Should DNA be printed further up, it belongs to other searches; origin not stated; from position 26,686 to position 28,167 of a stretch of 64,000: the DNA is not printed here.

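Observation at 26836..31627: dTDP-2,6-dideoxy / C-methyl-branched hexose (mycarose-type) toolkit inside a cell-surface glycan island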

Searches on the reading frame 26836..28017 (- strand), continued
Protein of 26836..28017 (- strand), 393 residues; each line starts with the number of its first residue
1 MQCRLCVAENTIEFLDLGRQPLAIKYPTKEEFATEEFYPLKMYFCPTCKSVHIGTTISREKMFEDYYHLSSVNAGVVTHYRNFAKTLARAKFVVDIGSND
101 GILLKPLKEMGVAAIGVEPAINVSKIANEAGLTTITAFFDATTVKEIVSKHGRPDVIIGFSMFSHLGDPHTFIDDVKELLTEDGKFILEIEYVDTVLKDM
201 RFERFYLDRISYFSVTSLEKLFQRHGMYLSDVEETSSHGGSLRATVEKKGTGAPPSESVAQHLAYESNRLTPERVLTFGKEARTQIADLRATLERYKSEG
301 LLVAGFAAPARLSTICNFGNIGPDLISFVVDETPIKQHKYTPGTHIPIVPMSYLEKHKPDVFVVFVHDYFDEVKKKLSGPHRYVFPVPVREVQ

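Call 64: find_homologous_proteins(query=window:26836-28017:-)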
Query window:26836-28017:- (393 aa): 2881 proteins with E <= 0.001 among 8000 candidates; the best 120 are listed.
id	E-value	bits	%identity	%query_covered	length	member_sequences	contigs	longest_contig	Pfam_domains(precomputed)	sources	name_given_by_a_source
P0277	1.0e-223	760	84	100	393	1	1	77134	PF13489.13,PF08421.17,PF08484.18,PF08241.19,PF08242.19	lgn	-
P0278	1.3e-223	760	85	100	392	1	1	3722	PF13489.13,PF08421.17,PF08484.18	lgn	-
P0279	6.5e-219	745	82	100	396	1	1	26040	PF13489.13,PF08421.17,PF08484.18,PF08242.19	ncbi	-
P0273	4.2e-218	742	100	84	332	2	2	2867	PF13489.13,PF08484.18,PF08242.19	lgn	-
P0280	1.1e-217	741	82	100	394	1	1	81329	PF13489.13,PF08421.17,PF08484.18,PF08241.19,PF08242.19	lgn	-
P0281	2.3e-216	736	82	100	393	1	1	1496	PF13489.13,PF08421.17,PF08484.18,PF08241.19,PF08242.19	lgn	-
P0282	1.8e-200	684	74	100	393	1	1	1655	PF13489.13,PF08421.17,PF08484.18,PF08241.19,PF08242.19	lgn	-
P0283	1.2e-196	671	73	100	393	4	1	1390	PF13489.13,PF08421.17,PF08484.18,PF08241.19,PF08242.19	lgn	-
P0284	9.2e-196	668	72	100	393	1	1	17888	PF13489.13,PF08421.17,PF08484.18,PF08241.19,PF08242.19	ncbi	ncbi:MAG: class I SAM-dependent methyltransferase [Minisyncoccia bacterium]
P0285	9.2e-194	662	72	100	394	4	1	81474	PF13489.13,PF08421.17,PF08484.18,PF08241.19,PF08242.19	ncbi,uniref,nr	ncbi:methyltransferase [Candidatus Kaiserbacteria bacterium RIFCSPLOWO2_01_FULL_53_17]|uniref:Methyl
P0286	3.2e-193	660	71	100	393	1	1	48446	PF13489.13,PF08421.17,PF08484.18,PF08242.19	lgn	-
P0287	5.2e-191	653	71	100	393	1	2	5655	PF13489.13,PF08421.17,PF08484.18,PF08241.19,PF08242.19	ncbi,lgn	-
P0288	9.8e-191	652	71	100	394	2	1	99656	PF13489.13,PF08421.17,PF08484.18,PF08241.19,PF08242.19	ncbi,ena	ncbi:MAG: class I SAM-dependent methyltransferase [Patescibacteria group bacterium]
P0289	4.6e-190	650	70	100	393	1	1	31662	PF13489.13,PF08421.17,PF13649.13,PF08484.18,PF08241.19,PF08242.19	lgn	-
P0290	1.8e-189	648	70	100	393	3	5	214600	PF13489.13,PF08421.17,PF13649.13,PF08484.18,PF08241.19,PF08242.19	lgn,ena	-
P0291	3.5e-188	643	69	100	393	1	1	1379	PF13489.13,PF08421.17,PF08484.18,PF08242.19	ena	-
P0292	1.7e-187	641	68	100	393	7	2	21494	PF13489.13,PF08421.17,PF08484.18,PF08241.19,PF08242.19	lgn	-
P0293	6.1e-186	636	69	100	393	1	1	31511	PF13489.13,PF08421.17,PF08484.18,PF08242.19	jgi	jgi:methylation protein EvaC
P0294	2.6e-184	631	68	100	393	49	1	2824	PF13489.13,PF08421.17,PF08484.18,PF08241.19,PF08242.19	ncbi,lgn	-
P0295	2.4e-181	621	69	97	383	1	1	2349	PF13489.13,PF08421.17,PF08484.18,PF08242.19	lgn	-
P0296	6.7e-181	619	70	97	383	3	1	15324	PF13489.13,PF08421.17,PF08484.18,PF08241.19,PF08242.19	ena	-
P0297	7.6e-181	619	67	100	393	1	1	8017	PF13489.13,PF08421.17,PF08484.18,PF08242.19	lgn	-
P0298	8.1e-181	619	68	100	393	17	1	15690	PF13489.13,PF08421.17,PF08484.18,PF08242.19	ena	-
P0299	2.3e-180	618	69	97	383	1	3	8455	PF13489.13,PF08421.17,PF08484.18,PF08242.19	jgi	jgi:methylation protein EvaC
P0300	5.2e-180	617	67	100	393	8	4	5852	PF13489.13,PF08421.17,PF08484.18,PF08242.19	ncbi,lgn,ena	-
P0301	3.8e-161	554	60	100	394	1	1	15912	PF13489.13,PF08421.17,PF08484.18,PF08241.19,PF08242.19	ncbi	-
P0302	1.3e-160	553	59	100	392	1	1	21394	PF13489.13,PF08421.17,PF13649.13,PF08484.18,PF08241.19,PF08242.19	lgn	-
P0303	2.8e-159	548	59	100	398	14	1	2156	PF13489.13,PF08421.17,PF08484.18,PF08241.19,PF08242.19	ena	-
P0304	4.5e-159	548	59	100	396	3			PF13489.13,PF08421.17,PF08484.18,PF08241.19,PF08242.19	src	-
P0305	1.1e-158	546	58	100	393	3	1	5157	PF13489.13,PF08421.17,PF08484.18,PF08241.19,PF08242.19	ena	-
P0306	1.3e-158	546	58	100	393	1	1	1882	PF13489.13,PF08421.17,PF08484.18,PF08241.19,PF08242.19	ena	-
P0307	1.9e-158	546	60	100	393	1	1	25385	PF13489.13,PF08421.17,PF08484.18,PF08241.19,PF08242.19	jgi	jgi:methylation protein EvaC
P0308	2.5e-158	545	59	100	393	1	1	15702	PF13489.13,PF08421.17,PF13649.13,PF08484.18,PF08241.19,PF08242.19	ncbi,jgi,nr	ncbi:MAG TPA: class I SAM-dependent methyltransferase [Pyrinomonadaceae bacterium]|jgi:SAM-dependent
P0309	4.2e-158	544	60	100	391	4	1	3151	PF13489.13,PF08421.17,PF08484.18,PF08241.19,PF08242.19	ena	-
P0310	6.4e-158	544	59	100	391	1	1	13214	PF13489.13,PF08421.17,PF08484.18,PF08241.19,PF08242.19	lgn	-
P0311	7.1e-158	544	59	100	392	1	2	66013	PF13489.13,PF08421.17,PF13649.13,PF08484.18,PF08241.19,PF08242.19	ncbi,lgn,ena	-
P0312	1.6e-157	543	58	100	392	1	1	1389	PF13489.13,PF08421.17,PF08484.18,PF08241.19,PF08242.19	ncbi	-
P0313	4.5e-157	541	58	100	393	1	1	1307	PF13489.13,PF08421.17,PF08484.18,PF08241.19,PF08242.19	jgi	-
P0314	1.0e-156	540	57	100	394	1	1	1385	PF13489.13,PF08421.17,PF08484.18,PF08241.19,PF08242.19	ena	-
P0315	1.2e-156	540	60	100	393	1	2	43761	PF13489.13,PF08421.17,PF08484.18,PF08241.19,PF08242.19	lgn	-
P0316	2.2e-156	539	58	100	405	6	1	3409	PF13489.13,PF08421.17,PF08484.18,PF08241.19,PF08242.19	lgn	-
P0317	2.4e-156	539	59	100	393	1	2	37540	PF13489.13,PF08421.17,PF08484.18,PF08241.19,PF08242.19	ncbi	-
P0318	2.6e-156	539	58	100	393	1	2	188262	PF13489.13,PF08421.17,PF13649.13,PF08484.18,PF08241.19,PF08242.19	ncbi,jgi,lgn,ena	jgi:SAM-dependent methyltransferase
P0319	2.7e-156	539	57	100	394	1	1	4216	PF13489.13,PF08421.17,PF08484.18,PF08241.19,PF08242.19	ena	-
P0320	4.4e-156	538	61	100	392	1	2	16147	PF13489.13,PF08421.17,PF08484.18,PF08241.19,PF08242.19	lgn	-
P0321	8.9e-156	537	57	100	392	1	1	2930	PF13489.13,PF08421.17,PF13649.13,PF08484.18,PF08241.19,PF08242.19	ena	-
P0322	9.7e-156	537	59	100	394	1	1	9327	PF13489.13,PF08421.17,PF13649.13,PF08484.18,PF08241.19,PF08242.19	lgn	-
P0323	1.0e-155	537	59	100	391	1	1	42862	PF13489.13,PF08421.17,PF08484.18,PF08241.19,PF08242.19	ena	-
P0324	1.5e-155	536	60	100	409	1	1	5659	PF13489.13,PF08421.17,PF13649.13,PF08484.18,PF08241.19,PF08242.19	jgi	jgi:SAM-dependent methyltransferase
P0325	2.0e-155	536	57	100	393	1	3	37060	PF13489.13,PF08421.17,PF13649.13,PF08484.18,PF08241.19,PF08242.19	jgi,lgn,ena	-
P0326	2.1e-155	536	58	100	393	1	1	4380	PF13489.13,PF08421.17,PF08484.18,PF08241.19,PF08242.19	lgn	-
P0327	2.1e-155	536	58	100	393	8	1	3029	PF13489.13,PF08421.17,PF13649.13,PF08484.18,PF08241.19,PF08242.19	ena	-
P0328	2.1e-155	536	57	100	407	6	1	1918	PF13489.13,PF08421.17,PF08484.18,PF08241.19,PF08242.19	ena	-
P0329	3.6e-155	535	58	100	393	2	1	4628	PF13489.13,PF08421.17,PF13649.13,PF08484.18,PF08241.19,PF08242.19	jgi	jgi:SAM-dependent methyltransferase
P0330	3.7e-155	535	59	100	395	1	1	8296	PF13489.13,PF08421.17,PF08484.18,PF08241.19,PF08242.19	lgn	-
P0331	4.6e-155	534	57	100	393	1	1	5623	PF13489.13,PF08421.17,PF08484.18,PF08241.19,PF08242.19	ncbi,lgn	-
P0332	7.4e-155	534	57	100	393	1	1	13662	PF13489.13,PF08421.17,PF13649.13,PF08484.18,PF08241.19,PF08242.19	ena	-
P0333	9.9e-155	533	56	100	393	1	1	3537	PF13489.13,PF08421.17,PF13649.13,PF08484.18,PF08241.19,PF08242.19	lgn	-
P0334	1.2e-154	533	57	100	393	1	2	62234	PF13489.13,PF08421.17,PF08484.18,PF08241.19,PF08242.19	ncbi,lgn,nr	ncbi:MAG: class I SAM-dependent methyltransferase [Xanthobacteraceae bacterium]|nr:class I SAM-depen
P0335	1.7e-154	533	57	100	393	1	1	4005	PF13489.13,PF08421.17,PF13649.13,PF08484.18,PF08241.19,PF08242.19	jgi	jgi:SAM-dependent methyltransferase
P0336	1.8e-154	532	58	100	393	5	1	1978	PF13489.13,PF08421.17,PF13649.13,PF08484.18,PF08241.19,PF08242.19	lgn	-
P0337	2.2e-154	532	57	100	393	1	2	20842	PF13489.13,PF08421.17,PF08484.18,PF08241.19,PF08242.19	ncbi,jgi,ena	-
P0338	2.2e-154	532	58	100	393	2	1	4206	PF13489.13,PF08421.17,PF08484.18,PF08241.19,PF08242.19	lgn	-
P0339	2.9e-154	532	56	100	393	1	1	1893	PF13489.13,PF08421.17,PF13649.13,PF08484.18,PF08241.19,PF08242.19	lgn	-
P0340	3.0e-154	532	57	100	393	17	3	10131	PF13489.13,PF08421.17,PF08484.18,PF08241.19,PF08242.19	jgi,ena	-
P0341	3.9e-154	531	57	100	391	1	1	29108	PF13489.13,PF08421.17,PF13649.13,PF08484.18,PF08241.19,PF08242.19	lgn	-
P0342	4.9e-154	531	57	100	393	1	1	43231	PF13489.13,PF08421.17,PF13649.13,PF08484.18,PF08241.19,PF08242.19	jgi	-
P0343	5.2e-154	531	57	100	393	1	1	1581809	PF13489.13,PF08421.17,PF13649.13,PF08484.18,PF08241.19,PF08242.19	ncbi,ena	-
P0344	6.3e-154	531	57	100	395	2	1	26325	PF13489.13,PF08421.17,PF08484.18,PF08241.19,PF08242.19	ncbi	-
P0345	7.3e-154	531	57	100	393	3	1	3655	PF13489.13,PF08421.17,PF08484.18,PF08241.19,PF08242.19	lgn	-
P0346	8.2e-154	530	57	100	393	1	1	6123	PF13489.13,PF08421.17,PF08484.18,PF08241.19,PF08242.19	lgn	-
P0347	9.4e-154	530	57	100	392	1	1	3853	PF13489.13,PF08421.17,PF13649.13,PF08484.18,PF08241.19,PF08242.19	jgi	jgi:methylation protein EvaC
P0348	1.1e-153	530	57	100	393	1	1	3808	PF13489.13,PF08421.17,PF13649.13,PF08484.18,PF08241.19,PF08242.19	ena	-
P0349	1.1e-153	530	57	100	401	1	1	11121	PF13489.13,PF08421.17,PF08484.18,PF08241.19,PF08242.19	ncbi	-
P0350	1.4e-153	530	58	100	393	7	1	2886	PF13489.13,PF08421.17,PF13649.13,PF08484.18,PF08241.19,PF08242.19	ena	-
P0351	1.6e-153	529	59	99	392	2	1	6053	PF13489.13,PF08421.17,PF08484.18,PF08241.19,PF08242.19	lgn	-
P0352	1.8e-153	529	57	100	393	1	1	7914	PF13489.13,PF08421.17,PF13649.13,PF08484.18,PF08241.19,PF08242.19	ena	-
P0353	1.9e-153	529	57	100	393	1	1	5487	PF13489.13,PF08421.17,PF13649.13,PF08484.18,PF08241.19,PF08242.19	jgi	jgi:SAM-dependent methyltransferase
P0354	3.3e-153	528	57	100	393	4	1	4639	PF13489.13,PF08421.17,PF13649.13,PF08484.18,PF08241.19,PF08242.19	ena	-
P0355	3.5e-153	528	56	100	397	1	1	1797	PF13489.13,PF08421.17,PF13649.13,PF08484.18,PF08241.19,PF08242.19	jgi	-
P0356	4.1e-153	528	57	100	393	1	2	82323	PF13489.13,PF08421.17,PF13649.13,PF08484.18,PF08241.19,PF08242.19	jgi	jgi:SAM-dependent methyltransferase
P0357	4.8e-153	528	56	100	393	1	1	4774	PF13489.13,PF08421.17,PF08484.18,PF08241.19,PF08242.19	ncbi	-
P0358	6.6e-153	527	57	100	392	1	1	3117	PF13489.13,PF08421.17,PF13649.13,PF08484.18,PF08241.19,PF08242.19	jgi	jgi:methylation protein EvaC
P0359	7.5e-153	527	59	100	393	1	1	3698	PF13489.13,PF08421.17,PF08484.18,PF08241.19,PF08242.19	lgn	-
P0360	7.7e-153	527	57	100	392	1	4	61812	PF13489.13,PF08421.17,PF13649.13,PF08484.18,PF08241.19,PF08242.19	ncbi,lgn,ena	-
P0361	7.9e-153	527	57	100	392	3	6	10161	PF13489.13,PF08421.17,PF13649.13,PF08484.18,PF08241.19,PF08242.19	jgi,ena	-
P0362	1.0e-152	527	58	100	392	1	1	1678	PF13489.13,PF08421.17,PF08484.18,PF08241.19,PF08242.19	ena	-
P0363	1.3e-152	526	59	99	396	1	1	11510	PF13489.13,PF08421.17,PF08484.18,PF08241.19,PF08242.19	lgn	-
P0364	1.3e-152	526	57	100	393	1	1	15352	PF13489.13,PF08421.17,PF13649.13,PF08484.18,PF08241.19,PF08242.19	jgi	jgi:methylation protein EvaC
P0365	1.4e-152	526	57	100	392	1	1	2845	PF13489.13,PF08421.17,PF13649.13,PF08484.18,PF08241.19,PF08242.19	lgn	-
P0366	1.8e-152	526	57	100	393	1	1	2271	PF13489.13,PF08421.17,PF13649.13,PF08484.18,PF08241.19,PF08242.19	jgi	-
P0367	2.0e-152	526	57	100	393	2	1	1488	PF13489.13,PF08421.17,PF08484.18,PF08241.19,PF08242.19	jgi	-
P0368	2.1e-152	526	56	100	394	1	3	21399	PF13489.13,PF08421.17,PF13649.13,PF08484.18,PF08241.19,PF08242.19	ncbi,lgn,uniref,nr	ncbi:MAG: class I SAM-dependent methyltransferase [Candidatus Sungbacteria bacterium]|uniref:Class I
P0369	2.2e-152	526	57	100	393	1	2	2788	PF13489.13,PF08421.17,PF13649.13,PF08484.18,PF08241.19,PF08242.19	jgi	jgi:SAM-dependent methyltransferase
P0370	2.5e-152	525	58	100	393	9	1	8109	PF13489.13,PF08421.17,PF13649.13,PF08484.18,PF08241.19,PF08242.19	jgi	jgi:SAM-dependent methyltransferase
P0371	2.9e-152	525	57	100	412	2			PF13489.13,PF08421.17,PF08484.18,PF08241.19,PF08242.19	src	-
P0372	3.0e-152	525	58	100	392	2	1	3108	PF13847.13,PF13489.13,PF08421.17,PF13649.13,PF08484.18,PF08241.19,PF08242.19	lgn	-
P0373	3.0e-152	525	57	100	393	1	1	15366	PF13489.13,PF08421.17,PF13649.13,PF08484.18,PF08241.19,PF08242.19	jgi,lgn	jgi:methylation protein EvaC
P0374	3.0e-152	525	56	100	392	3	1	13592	PF13489.13,PF08421.17,PF13649.13,PF08484.18,PF08241.19,PF08242.19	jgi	-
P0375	3.3e-152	525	57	99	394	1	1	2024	PF13489.13,PF08421.17,PF13649.13,PF08484.18,PF08241.19,PF08242.19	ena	-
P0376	4.2e-152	525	59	100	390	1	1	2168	PF13489.13,PF08421.17,PF08484.18,PF08241.19,PF08242.19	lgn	-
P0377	6.2e-152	524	56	100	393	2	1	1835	PF13489.13,PF08421.17,PF13649.13,PF08484.18,PF08241.19,PF08242.19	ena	-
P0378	7.0e-152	524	55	100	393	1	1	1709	PF13489.13,PF08421.17,PF13649.13,PF08484.18,PF08241.19,PF08242.19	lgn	-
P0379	7.2e-152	524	57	100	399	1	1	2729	PF13489.13,PF08421.17,PF08484.18,PF08241.19,PF08242.19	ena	-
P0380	8.4e-152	524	57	100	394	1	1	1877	PF13489.13,PF08421.17,PF08484.18,PF08241.19,PF08242.19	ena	-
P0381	9.8e-152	524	57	100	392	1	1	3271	PF13489.13,PF08421.17,PF13649.13,PF08484.18,PF08241.19,PF08242.19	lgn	-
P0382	1.0e-151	523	57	100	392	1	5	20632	PF13489.13,PF08421.17,PF13649.13,PF08484.18,PF08241.19,PF08242.19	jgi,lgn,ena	-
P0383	1.0e-151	523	57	100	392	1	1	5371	PF13489.13,PF08421.17,PF13649.13,PF08484.18,PF08241.19,PF08242.19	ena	-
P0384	1.1e-151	523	55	100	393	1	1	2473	PF13489.13,PF08421.17,PF08484.18,PF08241.19,PF08242.19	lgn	-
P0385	1.2e-151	523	56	100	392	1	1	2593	PF13489.13,PF08421.17,PF08484.18,PF08241.19,PF08242.19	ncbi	-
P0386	1.4e-151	523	56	100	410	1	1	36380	PF13489.13,PF08421.17,PF08484.18,PF08241.19,PF08242.19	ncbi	-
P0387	1.5e-151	523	58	100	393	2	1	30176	PF13489.13,PF08421.17,PF13649.13,PF08484.18,PF08241.19,PF08242.19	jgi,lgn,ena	-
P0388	1.6e-151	523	58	100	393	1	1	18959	PF13489.13,PF08421.17,PF08484.18,PF08241.19,PF08242.19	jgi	jgi:methylation protein EvaC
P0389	1.8e-151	523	56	100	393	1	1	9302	PF13489.13,PF08421.17,PF13649.13,PF08484.18,PF08241.19,PF08242.19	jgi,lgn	jgi:SAM-dependent methyltransferase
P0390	2.0e-151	522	58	100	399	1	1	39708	PF13489.13,PF08421.17,PF08484.18,PF08241.19,PF08242.19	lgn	-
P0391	2.1e-151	522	56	100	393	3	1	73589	PF13847.13,PF13489.13,PF08421.17,PF13649.13,PF08484.18,PF08241.19,PF08242.19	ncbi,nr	ncbi:methyltransferase [Rhizomicrobium sp. SCGC AG-212-E05]|nr:methyltransferase [Rhizomicrobium sp.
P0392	2.1e-151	522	57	100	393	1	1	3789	PF13489.13,PF08421.17,PF13649.13,PF08484.18,PF08241.19,PF08242.19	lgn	-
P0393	2.1e-151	522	56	100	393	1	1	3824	PF13489.13,PF08421.17,PF13649.13,PF08484.18,PF08241.19,PF08242.19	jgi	jgi:methylation protein EvaC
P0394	2.1e-151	522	57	100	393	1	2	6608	PF13847.13,PF13489.13,PF08421.17,PF13649.13,PF08484.18,PF08241.19,PF08242.19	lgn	-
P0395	2.4e-151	522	58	100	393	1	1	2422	PF13489.13,PF08421.17,PF08484.18,PF08241.19,PF08242.19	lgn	-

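Call 66: find_encoding_contigs(protein=P0343, flank=9000, max_places=1)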
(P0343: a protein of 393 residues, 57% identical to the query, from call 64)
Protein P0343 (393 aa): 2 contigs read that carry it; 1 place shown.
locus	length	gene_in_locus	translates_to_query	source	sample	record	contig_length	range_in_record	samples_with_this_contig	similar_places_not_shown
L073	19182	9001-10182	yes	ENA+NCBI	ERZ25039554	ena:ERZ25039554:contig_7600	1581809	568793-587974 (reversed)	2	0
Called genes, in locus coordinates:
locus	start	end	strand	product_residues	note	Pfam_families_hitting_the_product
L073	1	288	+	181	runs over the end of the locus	PF00293:NUDIX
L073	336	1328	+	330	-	PF01073:3Beta_HSD, PF01370:Epimerase, PF02719:Polysacc_synt_2, PF13460:NAD_binding_10, PF16363:GDP_Man_Dehyd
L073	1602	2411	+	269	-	PF00288:GHMP_kinases_N, PF08544:GHMP_kinases_C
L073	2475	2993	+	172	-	PF00908:dTDP_sugar_isom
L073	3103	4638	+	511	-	PF00535:Glycos_transf_2, PF13641:Glyco_tranf_2_3 (weak)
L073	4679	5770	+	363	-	PF13844:Glyco_transf_41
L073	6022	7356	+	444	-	PF13524:Glyco_trans_1_2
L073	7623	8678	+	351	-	PF05050:Methyltransf_21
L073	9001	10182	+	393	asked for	PF08421:Methyltransf_13, PF13649:Methyltransf_25 (faint), PF13489:Methyltransf_23, PF08241:Methyltransf_11, PF08242:Methyltransf_12, PF08484:Methyltransf_14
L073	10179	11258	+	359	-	PF01073:3Beta_HSD, PF01370:Epimerase, PF02719:Polysacc_synt_2 (faint), PF16363:GDP_Man_Dehyd, PF07993:NAD_binding_4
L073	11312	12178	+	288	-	PF01408:GFO_IDH_MocA, PF22725:GFO_IDH_MocA_C3 (weak)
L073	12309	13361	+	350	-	PF01370:Epimerase, PF02719:Polysacc_synt_2, PF04321:RmlD_sub_bind (faint), PF07993:NAD_binding_4 (faint), PF16363:GDP_Man_Dehyd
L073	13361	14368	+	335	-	PF01073:3Beta_HSD, PF01370:Epimerase, PF16363:GDP_Man_Dehyd, PF13460:NAD_binding_10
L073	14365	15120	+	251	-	PF13578:Methyltransf_24 (faint)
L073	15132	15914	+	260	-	PF00456:Transketolase_N, PF13292:DXP_synthase_N, PF02775:TPP_enzyme_C (weak)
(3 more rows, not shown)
